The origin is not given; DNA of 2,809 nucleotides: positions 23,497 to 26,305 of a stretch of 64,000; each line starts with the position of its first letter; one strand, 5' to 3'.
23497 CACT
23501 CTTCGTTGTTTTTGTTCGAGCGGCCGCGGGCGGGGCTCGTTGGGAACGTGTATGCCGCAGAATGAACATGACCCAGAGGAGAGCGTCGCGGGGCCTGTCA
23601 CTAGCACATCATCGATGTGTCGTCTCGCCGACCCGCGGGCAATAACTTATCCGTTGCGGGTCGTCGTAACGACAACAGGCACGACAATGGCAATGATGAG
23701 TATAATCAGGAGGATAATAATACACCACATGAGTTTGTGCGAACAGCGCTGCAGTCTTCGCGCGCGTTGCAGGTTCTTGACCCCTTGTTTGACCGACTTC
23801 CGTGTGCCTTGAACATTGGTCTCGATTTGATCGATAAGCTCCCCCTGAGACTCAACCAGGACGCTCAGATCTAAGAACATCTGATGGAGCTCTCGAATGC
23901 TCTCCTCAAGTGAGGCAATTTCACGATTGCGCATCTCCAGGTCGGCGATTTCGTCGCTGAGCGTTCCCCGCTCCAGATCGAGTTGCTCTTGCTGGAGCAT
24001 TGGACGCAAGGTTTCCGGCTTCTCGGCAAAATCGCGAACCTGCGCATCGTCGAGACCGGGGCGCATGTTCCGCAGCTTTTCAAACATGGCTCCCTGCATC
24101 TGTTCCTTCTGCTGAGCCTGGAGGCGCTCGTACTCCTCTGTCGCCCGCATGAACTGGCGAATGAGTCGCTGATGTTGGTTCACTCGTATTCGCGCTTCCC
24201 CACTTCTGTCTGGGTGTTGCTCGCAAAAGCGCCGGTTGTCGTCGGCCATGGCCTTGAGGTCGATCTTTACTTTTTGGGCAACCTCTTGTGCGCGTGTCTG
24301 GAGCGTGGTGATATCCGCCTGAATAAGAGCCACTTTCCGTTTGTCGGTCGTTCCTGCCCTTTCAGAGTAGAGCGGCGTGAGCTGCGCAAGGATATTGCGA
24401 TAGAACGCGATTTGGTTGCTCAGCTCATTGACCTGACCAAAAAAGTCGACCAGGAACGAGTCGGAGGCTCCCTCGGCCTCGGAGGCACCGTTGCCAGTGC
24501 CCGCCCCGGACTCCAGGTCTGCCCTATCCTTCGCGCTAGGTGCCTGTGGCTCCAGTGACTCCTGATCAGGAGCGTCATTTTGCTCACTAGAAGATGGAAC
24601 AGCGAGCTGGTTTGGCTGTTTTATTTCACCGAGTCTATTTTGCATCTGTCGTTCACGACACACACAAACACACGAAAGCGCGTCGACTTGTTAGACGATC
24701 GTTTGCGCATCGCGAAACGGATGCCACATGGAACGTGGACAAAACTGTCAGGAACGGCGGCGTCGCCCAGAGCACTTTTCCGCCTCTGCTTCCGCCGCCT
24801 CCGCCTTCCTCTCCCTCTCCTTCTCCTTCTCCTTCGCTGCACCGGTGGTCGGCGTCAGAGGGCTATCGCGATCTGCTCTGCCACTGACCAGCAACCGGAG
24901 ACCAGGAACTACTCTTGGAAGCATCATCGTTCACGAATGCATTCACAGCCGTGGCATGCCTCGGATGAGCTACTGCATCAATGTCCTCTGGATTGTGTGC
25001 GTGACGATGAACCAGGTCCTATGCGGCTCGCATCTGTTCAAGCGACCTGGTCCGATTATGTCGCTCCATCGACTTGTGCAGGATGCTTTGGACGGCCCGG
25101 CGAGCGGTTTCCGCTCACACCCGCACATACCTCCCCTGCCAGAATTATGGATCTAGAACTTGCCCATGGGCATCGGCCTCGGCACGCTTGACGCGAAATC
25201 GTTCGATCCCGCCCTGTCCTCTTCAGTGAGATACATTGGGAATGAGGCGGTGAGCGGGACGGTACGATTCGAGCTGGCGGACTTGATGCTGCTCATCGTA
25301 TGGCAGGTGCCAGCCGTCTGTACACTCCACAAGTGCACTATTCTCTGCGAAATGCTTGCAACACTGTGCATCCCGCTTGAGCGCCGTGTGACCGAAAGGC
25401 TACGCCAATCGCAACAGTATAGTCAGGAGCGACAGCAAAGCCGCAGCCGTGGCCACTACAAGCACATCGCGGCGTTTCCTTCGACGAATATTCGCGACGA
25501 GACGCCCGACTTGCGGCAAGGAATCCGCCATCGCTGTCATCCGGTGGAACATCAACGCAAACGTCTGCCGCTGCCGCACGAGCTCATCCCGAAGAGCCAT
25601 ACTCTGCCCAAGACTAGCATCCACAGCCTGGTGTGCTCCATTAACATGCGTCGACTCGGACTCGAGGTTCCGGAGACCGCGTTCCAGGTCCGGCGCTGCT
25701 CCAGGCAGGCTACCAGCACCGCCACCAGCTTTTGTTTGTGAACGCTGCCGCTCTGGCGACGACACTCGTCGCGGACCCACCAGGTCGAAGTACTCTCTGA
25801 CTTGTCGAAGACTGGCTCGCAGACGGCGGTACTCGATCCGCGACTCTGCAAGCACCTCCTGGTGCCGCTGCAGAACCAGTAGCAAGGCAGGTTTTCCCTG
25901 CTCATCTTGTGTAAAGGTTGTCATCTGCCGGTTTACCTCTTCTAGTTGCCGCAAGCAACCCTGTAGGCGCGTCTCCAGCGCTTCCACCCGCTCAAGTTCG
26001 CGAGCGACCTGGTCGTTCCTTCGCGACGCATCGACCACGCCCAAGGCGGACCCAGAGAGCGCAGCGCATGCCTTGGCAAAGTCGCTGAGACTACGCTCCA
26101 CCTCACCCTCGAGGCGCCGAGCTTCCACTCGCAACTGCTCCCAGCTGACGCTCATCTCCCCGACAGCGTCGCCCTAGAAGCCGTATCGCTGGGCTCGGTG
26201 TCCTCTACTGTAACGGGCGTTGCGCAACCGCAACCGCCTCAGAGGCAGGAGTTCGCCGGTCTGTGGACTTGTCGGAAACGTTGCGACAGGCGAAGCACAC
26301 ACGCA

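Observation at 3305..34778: Run of plastid-function genes with Phe-at-N-terminus presequences; points to a primary red-type plastid host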

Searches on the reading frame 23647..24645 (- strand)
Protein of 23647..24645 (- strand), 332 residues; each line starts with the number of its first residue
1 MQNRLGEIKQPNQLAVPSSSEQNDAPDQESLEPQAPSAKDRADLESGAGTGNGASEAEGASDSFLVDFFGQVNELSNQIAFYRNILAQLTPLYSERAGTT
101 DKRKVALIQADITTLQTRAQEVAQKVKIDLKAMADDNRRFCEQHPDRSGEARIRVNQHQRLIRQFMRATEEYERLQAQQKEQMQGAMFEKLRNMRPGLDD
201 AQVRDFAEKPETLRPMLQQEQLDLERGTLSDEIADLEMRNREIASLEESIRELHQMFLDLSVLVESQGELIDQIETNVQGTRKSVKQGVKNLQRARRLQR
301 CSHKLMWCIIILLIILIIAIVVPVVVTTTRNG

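Call 5: search_protein_families(library=pfam, proteins=[window:23647-24645:-])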
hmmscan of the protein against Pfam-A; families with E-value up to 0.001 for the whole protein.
window:23647-24645:- (332 aa): 2 families
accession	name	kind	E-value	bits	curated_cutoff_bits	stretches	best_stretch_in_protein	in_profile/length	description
PF05739.25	SNARE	-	4.5e-14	52.6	26.8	1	269-321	1-53/53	SNARE domain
PF00804.31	Syntaxin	-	6.5e-10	39.5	26.7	1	63-186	2-123/157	Syntaxin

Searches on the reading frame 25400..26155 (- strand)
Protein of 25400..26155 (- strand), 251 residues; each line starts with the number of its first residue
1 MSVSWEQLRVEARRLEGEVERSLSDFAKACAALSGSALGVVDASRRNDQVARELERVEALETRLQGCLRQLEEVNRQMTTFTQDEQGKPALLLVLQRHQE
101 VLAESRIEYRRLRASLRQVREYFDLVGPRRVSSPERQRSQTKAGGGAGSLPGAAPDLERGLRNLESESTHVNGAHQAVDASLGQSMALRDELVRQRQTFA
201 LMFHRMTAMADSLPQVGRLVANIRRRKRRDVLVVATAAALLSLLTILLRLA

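Call 5: search_protein_families(library=pfam, proteins=[window:25400-26155:-])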
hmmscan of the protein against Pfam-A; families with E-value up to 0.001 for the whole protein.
window:25400-26155:- (251 aa): 1 family
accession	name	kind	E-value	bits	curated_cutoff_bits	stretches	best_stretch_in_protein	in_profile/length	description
PF12352.13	V-SNARE_C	-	5.4e-07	30.2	27.1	1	164-227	3-66/66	Snare region anchored in the vesicle membrane C-terminus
